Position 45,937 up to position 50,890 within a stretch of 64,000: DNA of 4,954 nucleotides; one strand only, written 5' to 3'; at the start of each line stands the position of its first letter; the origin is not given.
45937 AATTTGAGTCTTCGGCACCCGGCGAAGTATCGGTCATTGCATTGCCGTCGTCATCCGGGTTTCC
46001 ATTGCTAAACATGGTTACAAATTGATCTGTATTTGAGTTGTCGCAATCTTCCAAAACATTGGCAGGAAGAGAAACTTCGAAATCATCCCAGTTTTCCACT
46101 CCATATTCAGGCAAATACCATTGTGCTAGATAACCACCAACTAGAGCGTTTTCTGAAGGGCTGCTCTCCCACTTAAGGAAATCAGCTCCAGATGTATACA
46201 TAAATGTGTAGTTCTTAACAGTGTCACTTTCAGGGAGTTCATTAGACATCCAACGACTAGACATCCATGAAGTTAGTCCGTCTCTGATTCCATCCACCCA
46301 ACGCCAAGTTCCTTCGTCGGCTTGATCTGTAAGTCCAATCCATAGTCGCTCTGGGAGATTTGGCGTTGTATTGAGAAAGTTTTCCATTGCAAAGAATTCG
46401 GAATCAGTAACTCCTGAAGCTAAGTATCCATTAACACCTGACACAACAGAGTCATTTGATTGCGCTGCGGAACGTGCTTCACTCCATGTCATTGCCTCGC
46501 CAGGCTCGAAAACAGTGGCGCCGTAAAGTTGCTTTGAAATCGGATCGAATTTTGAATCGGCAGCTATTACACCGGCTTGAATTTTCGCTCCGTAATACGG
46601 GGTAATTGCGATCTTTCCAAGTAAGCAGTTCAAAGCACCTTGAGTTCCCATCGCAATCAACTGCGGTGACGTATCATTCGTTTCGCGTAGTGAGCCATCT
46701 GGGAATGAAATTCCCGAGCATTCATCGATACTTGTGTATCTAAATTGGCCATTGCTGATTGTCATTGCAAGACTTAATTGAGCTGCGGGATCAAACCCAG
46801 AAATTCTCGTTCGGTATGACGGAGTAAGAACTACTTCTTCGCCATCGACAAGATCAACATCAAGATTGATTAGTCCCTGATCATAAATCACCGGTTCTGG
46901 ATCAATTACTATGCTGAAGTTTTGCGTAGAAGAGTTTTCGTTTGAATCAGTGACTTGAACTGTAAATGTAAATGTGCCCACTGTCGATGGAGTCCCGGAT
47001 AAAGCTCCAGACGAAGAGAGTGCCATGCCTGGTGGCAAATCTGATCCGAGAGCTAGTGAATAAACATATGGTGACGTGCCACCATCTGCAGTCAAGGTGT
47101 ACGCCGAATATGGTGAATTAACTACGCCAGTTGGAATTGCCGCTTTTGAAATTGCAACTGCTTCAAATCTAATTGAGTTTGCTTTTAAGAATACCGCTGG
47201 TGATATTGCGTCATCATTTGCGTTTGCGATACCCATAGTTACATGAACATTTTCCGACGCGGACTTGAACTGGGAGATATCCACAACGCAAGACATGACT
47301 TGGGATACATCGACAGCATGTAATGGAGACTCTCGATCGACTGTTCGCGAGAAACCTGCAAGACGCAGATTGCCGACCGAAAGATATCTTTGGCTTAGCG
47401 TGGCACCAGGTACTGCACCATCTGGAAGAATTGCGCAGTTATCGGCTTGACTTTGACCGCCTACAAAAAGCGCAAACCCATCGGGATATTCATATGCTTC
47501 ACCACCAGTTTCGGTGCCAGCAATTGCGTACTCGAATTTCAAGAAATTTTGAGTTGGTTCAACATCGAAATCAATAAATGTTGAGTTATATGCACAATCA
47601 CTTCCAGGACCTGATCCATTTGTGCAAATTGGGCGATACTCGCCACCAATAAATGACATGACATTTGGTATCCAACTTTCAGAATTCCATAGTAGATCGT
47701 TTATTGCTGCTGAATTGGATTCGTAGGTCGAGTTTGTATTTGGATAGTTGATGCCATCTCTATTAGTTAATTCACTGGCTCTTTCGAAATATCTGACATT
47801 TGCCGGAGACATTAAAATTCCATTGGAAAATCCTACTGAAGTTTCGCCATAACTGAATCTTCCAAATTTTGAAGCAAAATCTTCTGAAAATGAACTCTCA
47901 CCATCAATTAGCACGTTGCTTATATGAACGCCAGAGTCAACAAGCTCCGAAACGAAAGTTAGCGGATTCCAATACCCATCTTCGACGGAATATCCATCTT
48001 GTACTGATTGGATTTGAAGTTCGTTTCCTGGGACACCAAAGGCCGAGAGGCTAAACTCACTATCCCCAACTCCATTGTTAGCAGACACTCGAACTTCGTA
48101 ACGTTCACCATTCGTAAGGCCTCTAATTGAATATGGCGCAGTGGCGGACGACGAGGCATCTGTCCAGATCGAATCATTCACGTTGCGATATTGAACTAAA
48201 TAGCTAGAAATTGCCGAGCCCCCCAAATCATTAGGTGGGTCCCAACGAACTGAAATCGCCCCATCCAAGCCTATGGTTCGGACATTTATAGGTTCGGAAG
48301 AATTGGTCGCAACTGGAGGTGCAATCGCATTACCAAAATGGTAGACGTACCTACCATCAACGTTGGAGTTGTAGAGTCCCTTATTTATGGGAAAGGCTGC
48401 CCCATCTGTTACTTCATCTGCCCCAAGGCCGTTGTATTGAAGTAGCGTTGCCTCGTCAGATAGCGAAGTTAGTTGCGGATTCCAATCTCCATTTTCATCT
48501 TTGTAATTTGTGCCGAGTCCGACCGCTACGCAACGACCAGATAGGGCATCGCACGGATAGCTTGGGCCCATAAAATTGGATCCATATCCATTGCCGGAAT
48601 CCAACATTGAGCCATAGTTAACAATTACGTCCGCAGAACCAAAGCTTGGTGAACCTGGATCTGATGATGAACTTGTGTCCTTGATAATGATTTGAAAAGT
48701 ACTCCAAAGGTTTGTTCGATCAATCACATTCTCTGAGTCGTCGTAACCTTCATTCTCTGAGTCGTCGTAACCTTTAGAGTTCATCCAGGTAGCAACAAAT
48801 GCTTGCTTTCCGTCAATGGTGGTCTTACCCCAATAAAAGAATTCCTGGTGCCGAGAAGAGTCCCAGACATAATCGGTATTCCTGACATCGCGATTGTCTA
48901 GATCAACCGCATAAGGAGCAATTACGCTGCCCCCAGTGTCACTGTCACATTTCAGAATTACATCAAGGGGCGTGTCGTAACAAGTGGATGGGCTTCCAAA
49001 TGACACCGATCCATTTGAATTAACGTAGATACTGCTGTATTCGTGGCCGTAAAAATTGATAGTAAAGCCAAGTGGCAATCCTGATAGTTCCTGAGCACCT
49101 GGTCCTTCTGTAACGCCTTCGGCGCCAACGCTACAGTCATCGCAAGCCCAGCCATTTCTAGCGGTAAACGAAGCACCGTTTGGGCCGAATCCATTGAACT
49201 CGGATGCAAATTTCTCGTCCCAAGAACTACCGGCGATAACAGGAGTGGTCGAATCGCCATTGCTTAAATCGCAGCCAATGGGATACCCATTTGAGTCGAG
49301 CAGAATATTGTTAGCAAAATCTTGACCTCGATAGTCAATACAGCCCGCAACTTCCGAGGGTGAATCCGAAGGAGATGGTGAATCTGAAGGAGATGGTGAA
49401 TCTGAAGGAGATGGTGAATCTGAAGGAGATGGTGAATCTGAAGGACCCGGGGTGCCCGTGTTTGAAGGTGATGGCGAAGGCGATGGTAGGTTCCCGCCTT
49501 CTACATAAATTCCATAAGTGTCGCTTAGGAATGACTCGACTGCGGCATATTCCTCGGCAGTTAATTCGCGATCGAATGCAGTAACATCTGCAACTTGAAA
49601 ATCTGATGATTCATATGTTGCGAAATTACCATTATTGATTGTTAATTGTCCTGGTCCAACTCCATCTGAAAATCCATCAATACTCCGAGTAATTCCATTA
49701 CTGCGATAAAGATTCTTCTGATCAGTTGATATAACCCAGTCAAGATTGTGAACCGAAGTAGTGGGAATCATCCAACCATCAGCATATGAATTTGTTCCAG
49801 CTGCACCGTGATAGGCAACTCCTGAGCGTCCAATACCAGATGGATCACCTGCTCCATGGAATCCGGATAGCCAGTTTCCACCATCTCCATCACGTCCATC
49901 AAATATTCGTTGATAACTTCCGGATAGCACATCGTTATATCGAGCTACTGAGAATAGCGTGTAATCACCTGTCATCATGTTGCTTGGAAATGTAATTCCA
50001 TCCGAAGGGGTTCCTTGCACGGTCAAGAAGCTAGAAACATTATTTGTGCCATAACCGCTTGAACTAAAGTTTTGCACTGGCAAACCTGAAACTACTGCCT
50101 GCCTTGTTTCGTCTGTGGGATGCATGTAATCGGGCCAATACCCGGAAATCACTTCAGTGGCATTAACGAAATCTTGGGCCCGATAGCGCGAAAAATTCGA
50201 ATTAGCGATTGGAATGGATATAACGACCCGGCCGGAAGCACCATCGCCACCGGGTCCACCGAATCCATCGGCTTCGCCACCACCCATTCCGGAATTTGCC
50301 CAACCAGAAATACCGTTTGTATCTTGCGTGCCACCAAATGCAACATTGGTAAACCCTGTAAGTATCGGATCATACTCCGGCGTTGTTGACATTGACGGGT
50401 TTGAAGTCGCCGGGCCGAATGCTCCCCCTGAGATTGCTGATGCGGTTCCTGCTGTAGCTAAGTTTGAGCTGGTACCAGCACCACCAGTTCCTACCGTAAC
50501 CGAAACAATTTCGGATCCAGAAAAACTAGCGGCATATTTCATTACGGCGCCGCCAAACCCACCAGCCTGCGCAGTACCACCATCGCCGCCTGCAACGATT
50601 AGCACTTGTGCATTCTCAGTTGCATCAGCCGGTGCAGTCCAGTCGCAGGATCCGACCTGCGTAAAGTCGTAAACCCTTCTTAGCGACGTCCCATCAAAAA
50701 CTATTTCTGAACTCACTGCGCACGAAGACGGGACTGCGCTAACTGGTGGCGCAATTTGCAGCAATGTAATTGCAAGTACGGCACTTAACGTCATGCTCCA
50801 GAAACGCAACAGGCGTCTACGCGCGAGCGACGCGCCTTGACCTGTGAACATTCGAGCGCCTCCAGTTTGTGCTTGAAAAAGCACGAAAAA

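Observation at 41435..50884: Giant (about 3,140 aa) secreted mosaic protein mixing bacterial surface modules with eukaryote-like adhesion domains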

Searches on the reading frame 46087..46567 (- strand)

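Call 71: search_solved_structures(query=window:46087-46567:-, max_evalue=0.01, show_alignments=5)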
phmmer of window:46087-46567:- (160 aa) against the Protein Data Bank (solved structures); distinct sequences matched with E-value up to 0.01: 37.
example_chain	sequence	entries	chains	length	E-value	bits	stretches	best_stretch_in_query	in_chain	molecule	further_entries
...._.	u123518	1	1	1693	1.7e-06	31.6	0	61-102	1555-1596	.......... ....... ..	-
7jpu_A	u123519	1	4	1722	2.1e-06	31.2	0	61-102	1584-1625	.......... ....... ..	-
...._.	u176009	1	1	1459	2.4e-06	31.1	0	19-103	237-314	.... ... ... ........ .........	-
6jjj_A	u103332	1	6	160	4e-05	27.1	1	54-95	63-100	C-type lectin domain family 4 member F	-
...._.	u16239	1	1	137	5.9e-05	26.5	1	35-105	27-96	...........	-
1rjh_A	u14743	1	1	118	6.4e-05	26.4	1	40-133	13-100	Tetranectin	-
4kzv_A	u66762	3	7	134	8.8e-05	26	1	62-109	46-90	C-type lectin mincle | Mincle CRD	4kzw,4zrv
4zrw_A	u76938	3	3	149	0.00011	25.6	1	62-108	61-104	mincle protein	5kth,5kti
8h4v_A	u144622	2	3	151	0.00011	25.6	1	62-108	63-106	C-type lectin domain family 4 member E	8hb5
1htn_A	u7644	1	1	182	0.00012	25.5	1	35-104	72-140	TETRANECTIN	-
4wqq_A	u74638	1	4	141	0.00012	25.5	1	27-105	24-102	Lectin CEL-I, N-acetyl-D-galactosamine-specific C-type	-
1wmy_A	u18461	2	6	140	0.00027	24.4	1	27-104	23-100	lectin CEL-I, N-acetyl-D-galactosamine-specific C-type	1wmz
9kpl_A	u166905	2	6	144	0.00034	24.1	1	70-96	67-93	C-type lectin domain-containing protein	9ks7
8rcy_A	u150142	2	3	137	0.00052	23.4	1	61-110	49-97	C-type lectin domain family 4 member M | Isoform 1 of C-type lectin domain family 4 member M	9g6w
1k9j_A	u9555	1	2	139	0.00054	23.4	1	61-110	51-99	mDC-SIGN2 TYPE I ISOFORM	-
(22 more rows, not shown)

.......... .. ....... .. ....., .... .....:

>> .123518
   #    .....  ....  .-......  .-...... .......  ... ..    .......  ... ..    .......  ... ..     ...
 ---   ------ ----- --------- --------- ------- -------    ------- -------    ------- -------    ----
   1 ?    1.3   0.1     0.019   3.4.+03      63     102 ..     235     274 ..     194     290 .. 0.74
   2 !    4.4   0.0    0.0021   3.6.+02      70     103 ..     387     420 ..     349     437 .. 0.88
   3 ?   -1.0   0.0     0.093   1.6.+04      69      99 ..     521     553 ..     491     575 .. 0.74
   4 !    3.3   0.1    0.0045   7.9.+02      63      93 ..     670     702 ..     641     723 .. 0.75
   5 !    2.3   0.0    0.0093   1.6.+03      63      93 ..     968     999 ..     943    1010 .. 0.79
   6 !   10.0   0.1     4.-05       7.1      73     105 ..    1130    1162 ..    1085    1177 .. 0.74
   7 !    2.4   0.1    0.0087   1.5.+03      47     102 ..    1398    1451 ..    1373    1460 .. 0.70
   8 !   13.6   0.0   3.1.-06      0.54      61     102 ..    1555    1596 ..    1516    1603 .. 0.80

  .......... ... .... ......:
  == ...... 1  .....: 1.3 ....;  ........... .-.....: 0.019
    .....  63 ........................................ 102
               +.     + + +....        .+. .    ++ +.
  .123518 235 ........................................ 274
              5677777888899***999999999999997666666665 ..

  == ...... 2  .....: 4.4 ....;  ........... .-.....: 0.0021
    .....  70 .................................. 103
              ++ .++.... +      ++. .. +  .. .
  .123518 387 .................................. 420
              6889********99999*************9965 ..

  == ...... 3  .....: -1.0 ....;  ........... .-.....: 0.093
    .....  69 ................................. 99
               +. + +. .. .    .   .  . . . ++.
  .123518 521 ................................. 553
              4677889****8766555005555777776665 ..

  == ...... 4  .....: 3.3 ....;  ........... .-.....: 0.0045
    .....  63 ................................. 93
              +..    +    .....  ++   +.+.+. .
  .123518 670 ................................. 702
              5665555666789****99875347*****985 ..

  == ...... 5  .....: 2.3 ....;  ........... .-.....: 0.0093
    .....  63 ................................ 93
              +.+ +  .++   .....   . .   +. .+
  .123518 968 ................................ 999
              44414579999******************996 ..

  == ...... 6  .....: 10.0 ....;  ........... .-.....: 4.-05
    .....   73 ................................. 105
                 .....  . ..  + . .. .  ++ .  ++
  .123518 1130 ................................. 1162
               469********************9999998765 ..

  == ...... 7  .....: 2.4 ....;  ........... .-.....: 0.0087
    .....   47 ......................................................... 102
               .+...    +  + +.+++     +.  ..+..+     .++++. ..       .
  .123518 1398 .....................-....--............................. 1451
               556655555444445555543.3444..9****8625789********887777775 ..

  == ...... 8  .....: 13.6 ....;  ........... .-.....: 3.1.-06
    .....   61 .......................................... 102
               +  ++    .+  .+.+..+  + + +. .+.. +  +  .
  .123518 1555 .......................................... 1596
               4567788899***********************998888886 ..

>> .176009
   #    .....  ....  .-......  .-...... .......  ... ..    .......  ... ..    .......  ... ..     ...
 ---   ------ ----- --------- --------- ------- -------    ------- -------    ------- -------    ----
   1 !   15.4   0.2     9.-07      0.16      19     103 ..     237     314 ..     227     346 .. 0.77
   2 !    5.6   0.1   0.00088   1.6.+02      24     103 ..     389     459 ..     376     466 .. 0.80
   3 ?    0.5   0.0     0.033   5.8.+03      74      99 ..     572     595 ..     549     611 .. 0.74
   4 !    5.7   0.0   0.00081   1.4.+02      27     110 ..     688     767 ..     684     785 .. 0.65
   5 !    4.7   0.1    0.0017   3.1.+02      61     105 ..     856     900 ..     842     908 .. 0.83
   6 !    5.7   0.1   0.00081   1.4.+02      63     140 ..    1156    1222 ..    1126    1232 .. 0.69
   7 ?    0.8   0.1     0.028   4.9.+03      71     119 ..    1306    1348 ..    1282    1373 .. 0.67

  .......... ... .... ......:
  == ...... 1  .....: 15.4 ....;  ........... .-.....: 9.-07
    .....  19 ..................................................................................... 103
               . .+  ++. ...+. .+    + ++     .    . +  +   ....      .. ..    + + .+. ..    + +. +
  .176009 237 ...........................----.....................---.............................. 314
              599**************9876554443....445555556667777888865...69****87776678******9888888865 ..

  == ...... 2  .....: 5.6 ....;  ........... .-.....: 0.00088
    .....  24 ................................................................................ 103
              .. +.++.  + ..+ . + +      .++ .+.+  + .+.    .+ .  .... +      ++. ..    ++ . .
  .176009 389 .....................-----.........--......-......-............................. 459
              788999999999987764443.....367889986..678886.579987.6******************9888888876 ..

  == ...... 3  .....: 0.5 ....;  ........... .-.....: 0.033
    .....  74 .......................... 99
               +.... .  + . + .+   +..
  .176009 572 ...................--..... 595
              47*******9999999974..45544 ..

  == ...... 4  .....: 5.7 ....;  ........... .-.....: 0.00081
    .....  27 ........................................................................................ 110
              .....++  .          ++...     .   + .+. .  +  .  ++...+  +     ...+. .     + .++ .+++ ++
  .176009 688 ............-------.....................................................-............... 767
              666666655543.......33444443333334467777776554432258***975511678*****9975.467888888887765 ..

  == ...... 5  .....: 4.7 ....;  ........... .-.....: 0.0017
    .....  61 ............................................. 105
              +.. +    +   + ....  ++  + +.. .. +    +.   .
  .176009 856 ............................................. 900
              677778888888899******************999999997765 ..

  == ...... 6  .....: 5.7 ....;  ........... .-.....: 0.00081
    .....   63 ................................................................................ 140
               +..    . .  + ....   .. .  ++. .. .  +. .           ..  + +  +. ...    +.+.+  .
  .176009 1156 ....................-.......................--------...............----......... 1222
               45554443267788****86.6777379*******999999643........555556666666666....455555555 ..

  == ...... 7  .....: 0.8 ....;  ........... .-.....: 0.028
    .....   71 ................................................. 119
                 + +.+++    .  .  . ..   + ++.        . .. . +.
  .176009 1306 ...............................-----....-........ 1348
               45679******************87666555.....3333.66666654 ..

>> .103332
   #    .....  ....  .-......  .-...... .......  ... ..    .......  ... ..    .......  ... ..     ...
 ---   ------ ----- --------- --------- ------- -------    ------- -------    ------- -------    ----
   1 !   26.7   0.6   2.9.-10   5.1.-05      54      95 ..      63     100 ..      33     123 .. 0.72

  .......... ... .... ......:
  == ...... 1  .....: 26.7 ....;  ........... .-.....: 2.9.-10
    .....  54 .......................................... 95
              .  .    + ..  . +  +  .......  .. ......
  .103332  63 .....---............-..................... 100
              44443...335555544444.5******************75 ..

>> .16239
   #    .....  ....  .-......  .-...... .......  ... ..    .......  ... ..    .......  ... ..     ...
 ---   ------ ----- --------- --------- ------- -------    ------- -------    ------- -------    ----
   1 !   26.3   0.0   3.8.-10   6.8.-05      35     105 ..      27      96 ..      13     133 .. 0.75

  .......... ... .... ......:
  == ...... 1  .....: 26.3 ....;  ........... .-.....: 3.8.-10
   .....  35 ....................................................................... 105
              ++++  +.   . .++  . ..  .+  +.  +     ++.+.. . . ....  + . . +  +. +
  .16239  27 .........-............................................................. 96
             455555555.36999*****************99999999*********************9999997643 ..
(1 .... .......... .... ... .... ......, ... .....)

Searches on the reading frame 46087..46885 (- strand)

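Call 64: find_related_loci(query=window:46087-46885:-, collection=metagenome_contigs, flank=10000)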
Query window:46087-46885:- (266 aa) in metagenome_contigs; peptide patterns used: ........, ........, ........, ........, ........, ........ (x = any residue, [..] = any of these).
550 stretches matched a pattern, but none encodes a relative of the query by tblastn (E <= 1e-3).

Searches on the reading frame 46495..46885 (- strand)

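Call 54: search_protein_families(library=pfam, proteins=[window:46495-46885:-], max_evalue=10)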
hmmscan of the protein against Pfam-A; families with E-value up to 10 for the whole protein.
window:46495-46885:- (130 aa): 0 families

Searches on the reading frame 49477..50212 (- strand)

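Call 54: search_protein_families(library=pfam, proteins=[window:49477-50212:-], max_evalue=10)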
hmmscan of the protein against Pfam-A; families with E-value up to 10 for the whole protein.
window:49477-50212:- (245 aa): 1 family
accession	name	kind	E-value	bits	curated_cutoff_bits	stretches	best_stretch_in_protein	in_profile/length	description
PF00030.24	Crystall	-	0.0016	18.9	25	1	6-62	23-79/82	Beta/Gamma crystallin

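Call 58: search_protein_families(library=pfam, alignment_id=A6, max_evalue=0.01)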
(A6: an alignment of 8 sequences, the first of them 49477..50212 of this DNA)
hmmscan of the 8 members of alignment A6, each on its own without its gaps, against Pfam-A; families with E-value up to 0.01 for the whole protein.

A. member 1, window:49477-50212:- (245 aa): 1 family
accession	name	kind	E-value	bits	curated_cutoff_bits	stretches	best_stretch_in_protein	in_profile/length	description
PF00030.24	Crystall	-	0.0016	18.9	25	0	6-62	23-79/82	Beta/Gamma crystallin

B. families by the number of members that match (of 8 scanned): 3 families
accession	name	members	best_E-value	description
PF12888.12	Lipid_bd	1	0.00037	Lipid-binding putative hydrolase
PF00030.24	Crystall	1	0.0016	Beta/Gamma crystallin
PF14172.12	DUF4309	1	0.0075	Domain of unknown function (DUF4309)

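Call 59: search_solved_structures(query=A6, max_evalue=1)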
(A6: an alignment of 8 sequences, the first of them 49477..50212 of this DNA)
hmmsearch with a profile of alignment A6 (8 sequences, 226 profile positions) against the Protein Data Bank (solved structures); distinct sequences matched with E-value up to 1: 3.
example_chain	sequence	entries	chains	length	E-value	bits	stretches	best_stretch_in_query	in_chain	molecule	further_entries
3gyv_A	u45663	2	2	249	0.035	16.7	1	134-215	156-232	Nucleosome assembly protein 1, putative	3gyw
3hfd_A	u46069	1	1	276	0.043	16.4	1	134-215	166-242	Nucleosome assembly protein 1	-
5lq6_A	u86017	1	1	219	0.51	12.9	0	163-221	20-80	Virulence protein vsdE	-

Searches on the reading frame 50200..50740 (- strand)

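Call 54: search_protein_families(library=pfam, proteins=[window:50200-50740:-], max_evalue=10)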
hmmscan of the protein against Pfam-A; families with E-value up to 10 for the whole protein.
window:50200-50740:- (180 aa): 1 family
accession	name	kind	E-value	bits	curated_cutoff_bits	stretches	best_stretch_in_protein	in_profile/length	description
PF21722.4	Gly_rich_2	-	1.9e-07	31.8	24.3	2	27-112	1-98/226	Glycine-rich domain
